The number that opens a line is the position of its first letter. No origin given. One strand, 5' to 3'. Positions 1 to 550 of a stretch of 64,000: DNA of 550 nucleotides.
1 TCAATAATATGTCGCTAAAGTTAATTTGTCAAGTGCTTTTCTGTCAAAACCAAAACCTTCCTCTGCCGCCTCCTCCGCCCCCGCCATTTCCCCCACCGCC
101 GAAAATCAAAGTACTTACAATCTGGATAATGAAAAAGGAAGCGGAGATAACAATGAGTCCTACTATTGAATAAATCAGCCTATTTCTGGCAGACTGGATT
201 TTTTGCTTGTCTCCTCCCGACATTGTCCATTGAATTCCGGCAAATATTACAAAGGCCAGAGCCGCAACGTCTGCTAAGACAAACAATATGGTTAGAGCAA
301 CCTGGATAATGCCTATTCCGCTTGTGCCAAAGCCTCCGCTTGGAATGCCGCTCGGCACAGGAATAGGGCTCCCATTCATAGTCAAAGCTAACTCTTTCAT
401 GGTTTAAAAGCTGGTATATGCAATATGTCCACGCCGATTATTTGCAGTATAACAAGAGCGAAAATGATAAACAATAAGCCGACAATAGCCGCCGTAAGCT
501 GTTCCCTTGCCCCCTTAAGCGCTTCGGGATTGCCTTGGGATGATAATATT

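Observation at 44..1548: Cys-rich secreted protein fused to a VirB2/TrbC-like pilin domain, co-encoded with a stand-alone pilin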

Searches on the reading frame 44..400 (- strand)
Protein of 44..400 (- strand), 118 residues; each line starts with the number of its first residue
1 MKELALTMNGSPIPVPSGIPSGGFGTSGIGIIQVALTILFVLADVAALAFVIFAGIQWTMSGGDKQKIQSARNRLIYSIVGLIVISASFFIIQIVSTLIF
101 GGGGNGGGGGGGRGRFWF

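Call 3: search_protein_families(library=pfam, proteins=[window:44-400:-], max_evalue=1)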
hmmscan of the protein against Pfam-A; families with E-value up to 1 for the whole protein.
window:44-400:- (118 aa): 7 families
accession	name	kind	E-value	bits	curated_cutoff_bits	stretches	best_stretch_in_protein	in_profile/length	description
PF18895.5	T4SS_pilin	-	2.3e-06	28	26.6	1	31-94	8-70/71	Type IV secretion system pilin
PF23996.1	DUF7314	-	0.094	13.4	27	1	42-100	11-70/87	Domain of unknown function (DUF7314)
PF14141.11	YqzM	-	0.14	12.7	27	1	66-99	5-38/42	YqzM-like protein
PF19297.4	QcrA_N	-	0.19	11.5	27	1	35-99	55-122/222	QcrA subunit N-terminal region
PF24003.1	DUF7319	-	0.21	11.4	27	1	9-96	99-169/205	Domain of unknown function (DUF7319)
PF07786.18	HGSNAT_cat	-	0.27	11.1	22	1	34-101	35-102/222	Heparan-alpha-glucosaminide N-acetyltransferase, catalytic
PF00680.25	RdRP_1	-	0.44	9.7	23.9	1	6-46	278-319/450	Viral RNA-dependent RNA polymerase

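Call 4: search_protein_families(library=ncbifam, proteins=[window:44-400:-], max_evalue=1)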
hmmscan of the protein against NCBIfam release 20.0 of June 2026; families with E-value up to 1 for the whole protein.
window:44-400:- (118 aa): 2 families
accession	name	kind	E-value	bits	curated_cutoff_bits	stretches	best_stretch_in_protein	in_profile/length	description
NF045849.1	ICE_MMCAP2_0565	equivalog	6.3e-05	22.6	40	1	29-97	10-78/80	Mbov_0395 family pilin-like conjugal transfer protein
NF046089.1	CD3337_EF1877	subfamily_domain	0.36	9.6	120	1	27-100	313-388/450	CD3337/EF1877 family mobilome membrane protein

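Call 10: find_encoding_contigs(protein=window:44-400:-, flank=10000, max_places=6)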
Protein window:44-400:- (118 aa): no gene with exactly this product is on record in the collection.

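Call 39: find_homologous_proteins(query=window:44-400:-, max_evalue=0.001)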
Query window:44-400:- (118 aa): 57 proteins with E <= 0.001 among 106 candidates.
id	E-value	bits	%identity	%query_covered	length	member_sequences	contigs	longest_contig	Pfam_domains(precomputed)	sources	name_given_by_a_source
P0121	8.1e-66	238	100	100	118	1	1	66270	PF18895.6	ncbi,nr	ncbi:MAG: hypothetical protein M1405_00055 [Patescibacteria group bacterium]|nr:hypothetical protein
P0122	7.5e-50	186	85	85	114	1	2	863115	PF18895.6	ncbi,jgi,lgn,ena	-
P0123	5.8e-47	177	79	86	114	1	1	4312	PF18895.6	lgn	-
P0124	5.4e-46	174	81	85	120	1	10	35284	PF18895.6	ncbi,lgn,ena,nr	ncbi:MAG: hypothetical protein M1444_00020 [Patescibacteria group bacterium]|nr:hypothetical protein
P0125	6.3e-45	170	83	86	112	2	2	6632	PF18895.6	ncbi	-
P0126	6.3e-44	167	78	91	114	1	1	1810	PF18895.6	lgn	-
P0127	3.6e-43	165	77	94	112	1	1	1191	PF18895.6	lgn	-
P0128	8.6e-43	163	75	94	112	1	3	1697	PF18895.6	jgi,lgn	jgi:hypothetical protein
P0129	2.4e-41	159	78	86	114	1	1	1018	PF18895.6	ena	-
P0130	1.5e-40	156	77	86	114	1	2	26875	PF18895.6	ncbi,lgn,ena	-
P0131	4.5e-40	155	68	94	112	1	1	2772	PF18895.6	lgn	-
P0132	9.9e-40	154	73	90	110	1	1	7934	PF18895.6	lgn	-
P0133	7.9e-39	151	67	85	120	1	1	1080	PF18895.6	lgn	-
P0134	9.6e-39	150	71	93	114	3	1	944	PF18895.6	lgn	-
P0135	1.1e-38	150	68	86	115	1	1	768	PF18895.6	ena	-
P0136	2.2e-38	149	72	85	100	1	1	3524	PF18895.6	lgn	-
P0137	6.7e-38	148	73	85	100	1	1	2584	PF18895.6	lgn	-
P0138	2.4e-37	146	69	86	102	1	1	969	PF18895.6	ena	-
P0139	4.0e-37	145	73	85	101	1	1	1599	PF18895.6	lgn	-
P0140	6.0e-37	145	64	93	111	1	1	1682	PF18895.6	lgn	-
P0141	6.8e-36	141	69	85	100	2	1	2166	PF18895.6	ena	-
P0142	1.3e-34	137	71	81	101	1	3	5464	PF18895.6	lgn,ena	-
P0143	4.2e-34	135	65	84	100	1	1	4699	PF18895.6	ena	-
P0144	9.8e-34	134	61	85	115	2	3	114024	PF18895.6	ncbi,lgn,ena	-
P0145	1.5e-33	134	64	93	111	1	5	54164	PF18895.6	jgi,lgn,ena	jgi:hypothetical protein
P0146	2.4e-33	133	68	85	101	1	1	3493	PF18895.6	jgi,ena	-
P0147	7.5e-32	128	63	85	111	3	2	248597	PF18895.6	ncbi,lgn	-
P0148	4.5e-30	122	65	81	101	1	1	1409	PF18895.6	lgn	-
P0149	4.1e-28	116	59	91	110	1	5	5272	PF18895.6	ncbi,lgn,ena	-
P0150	1.6e-26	111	49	100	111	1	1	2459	PF18895.6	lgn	-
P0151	2.6e-25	107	59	81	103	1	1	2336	PF18895.6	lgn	-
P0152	5.5e-25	106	56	83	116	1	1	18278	PF18895.6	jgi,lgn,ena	-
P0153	5.6e-25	106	54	91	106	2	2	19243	PF18895.6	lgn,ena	-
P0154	1.7e-24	104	56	72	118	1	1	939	PF18895.6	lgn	-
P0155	1.0e-23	102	53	89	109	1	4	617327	PF18895.6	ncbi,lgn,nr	ncbi:MAG: hypothetical protein HYT08_03230 [Candidatus Levybacteria bacterium]|nr:hypothetical prote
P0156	1.1e-23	102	55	69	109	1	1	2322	PF18895.6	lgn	-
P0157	4.4e-23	100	53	89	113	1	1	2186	PF18895.6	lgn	-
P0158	5.4e-23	99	49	89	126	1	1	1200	PF18895.6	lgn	-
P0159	7.1e-23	99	49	89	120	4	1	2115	PF18895.6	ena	-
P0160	1.5e-22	98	50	89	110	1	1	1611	PF18895.6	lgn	-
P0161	3.0e-22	97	50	86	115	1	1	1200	PF18895.6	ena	-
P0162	3.3e-22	97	50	72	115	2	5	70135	PF18895.6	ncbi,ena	-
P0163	1.2e-21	95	49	89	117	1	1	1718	PF18895.6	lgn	-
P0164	2.7e-21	94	49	89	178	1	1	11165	PF18895.6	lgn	-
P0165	7.2e-20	89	51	77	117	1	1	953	PF18895.6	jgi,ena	-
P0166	1.1e-19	89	51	81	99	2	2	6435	PF18895.6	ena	-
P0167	1.7e-19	88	54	81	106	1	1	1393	PF18895.6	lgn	-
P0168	3.1e-19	87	48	81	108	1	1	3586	PF18895.6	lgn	-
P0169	1.2e-18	85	47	89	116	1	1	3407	PF18895.6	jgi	jgi:Na+-driven multidrug efflux pump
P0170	1.8e-18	85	51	82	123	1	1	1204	PF18895.6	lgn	-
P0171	2.0e-18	85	50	86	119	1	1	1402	PF18895.6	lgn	-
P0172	3.8e-18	84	47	81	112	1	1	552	PF18895.6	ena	-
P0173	1.5e-17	82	43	83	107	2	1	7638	PF18895.6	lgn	-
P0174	2.2e-16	78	47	86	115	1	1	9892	PF18895.6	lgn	-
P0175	4.9e-16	77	45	81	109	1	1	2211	PF18895.6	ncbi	-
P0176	2.2e-14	72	58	57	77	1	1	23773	PF18895.6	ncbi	ncbi:MAG: hypothetical protein WD992_01910, partial [Candidatus Levyibacteriota bacterium]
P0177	2.1e-9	56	44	76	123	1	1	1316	PF18895.6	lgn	-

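Call 50: search_solved_structures(query=A2, max_evalue=10, show_alignments=2)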
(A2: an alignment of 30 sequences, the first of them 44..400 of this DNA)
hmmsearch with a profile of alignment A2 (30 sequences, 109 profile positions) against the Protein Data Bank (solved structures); distinct sequences matched with E-value up to 10: 1.
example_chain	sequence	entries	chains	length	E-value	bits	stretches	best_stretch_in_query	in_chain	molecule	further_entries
7zm5_A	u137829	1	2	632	0.3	14.4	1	29-68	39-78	Attachment glycoprotein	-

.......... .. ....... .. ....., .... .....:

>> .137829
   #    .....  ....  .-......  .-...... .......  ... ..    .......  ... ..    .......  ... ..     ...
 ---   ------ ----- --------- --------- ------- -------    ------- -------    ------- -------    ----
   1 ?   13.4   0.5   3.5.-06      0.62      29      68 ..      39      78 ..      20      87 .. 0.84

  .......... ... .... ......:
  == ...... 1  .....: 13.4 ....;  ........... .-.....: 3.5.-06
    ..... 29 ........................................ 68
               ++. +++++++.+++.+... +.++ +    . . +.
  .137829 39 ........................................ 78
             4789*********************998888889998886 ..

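Call 51: search_protein_families(library=pfam, alignment_id=A2, max_evalue=0.01)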
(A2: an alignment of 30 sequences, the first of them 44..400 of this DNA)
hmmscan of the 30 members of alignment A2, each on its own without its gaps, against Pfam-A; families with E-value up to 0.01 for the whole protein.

A. member 1, window:44-400:- (118 aa): 1 family
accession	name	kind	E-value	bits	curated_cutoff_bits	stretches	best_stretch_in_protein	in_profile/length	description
PF18895.5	T4SS_pilin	-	2.3e-06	28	26.6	1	31-94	8-70/71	Type IV secretion system pilin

B. families by the number of members that match (of 30 scanned): 17 families
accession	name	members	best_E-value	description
PF18895.5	T4SS_pilin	30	1e-11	Type IV secretion system pilin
PF06664.17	WLS-like_TM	4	0.0005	Wntless-like, transmembrane domain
PF04956.18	TrbC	3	0.00085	TrbC/VIRB2 pilin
PF01554.23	MatE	2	0.0011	MatE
PF19607.4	DUF6112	2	0.0063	Family of unknown function (DUF6112)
PF07786.18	HGSNAT_cat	1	0.00023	Heparan-alpha-glucosaminide N-acetyltransferase, catalytic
PF02322.20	Cyt_bd_oxida_II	1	0.00025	Cytochrome bd terminal oxidase subunit II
PF06687.17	SUR7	1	0.0011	SUR7/PalI family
PF19727.4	DUF6219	1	0.0016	Family of unknown function (DUF6219)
PF20088.4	DUF6480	1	0.0019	Family of unknown function (DUF6480)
PF04647.20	AgrB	1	0.0024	Accessory gene regulator B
PF01578.25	Cytochrom_C_asm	1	0.0047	Cytochrome C assembly protein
PF14329.11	DUF4386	1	0.0052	Domain of unknown function (DUF4386)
PF20563.3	DUF6773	1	0.0059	Family of unknown function (DUF6773)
PF04893.22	Yip1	1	0.007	Yip1 domain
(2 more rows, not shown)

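Call 61: search_dna_similar(query=window:44-400:-, collection=plasmids, mode=protein, max_rows=25, max_evalue=1)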
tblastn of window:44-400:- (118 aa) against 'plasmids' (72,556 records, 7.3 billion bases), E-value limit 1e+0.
No match.

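Call 62: search_protein_families(library=phrogs, proteins=[window:44-400:-], max_evalue=0.01)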
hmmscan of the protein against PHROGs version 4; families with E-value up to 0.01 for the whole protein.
window:44-400:- (118 aa): 0 families

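Call 71: predict_structure(alignment_id=A2)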
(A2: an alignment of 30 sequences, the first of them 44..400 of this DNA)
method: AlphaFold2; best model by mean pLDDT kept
length: 118 residues; sequences in the alignment: 30
mean_pLDDT: 70.2   pTM: 0.42
mean pLDDT of the five models: 70.2, 69.9, 68.6, 63.0, 60.9
residues with pLDDT >= 90: 0; 70-90: 71; 50-70: 29; < 50: 18
segments of 3 or more residues with pLDDT < 50: 103-114, 116-118
pLDDT, mean of each block of 10 residues (from residue 1): 52 58 62 82 86 82 81 85 84 77 46 44
secondary structure, 60 per line:
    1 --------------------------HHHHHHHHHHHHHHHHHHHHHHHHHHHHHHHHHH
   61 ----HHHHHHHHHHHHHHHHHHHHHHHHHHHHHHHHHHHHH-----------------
elements in order: H27-60 H65-101
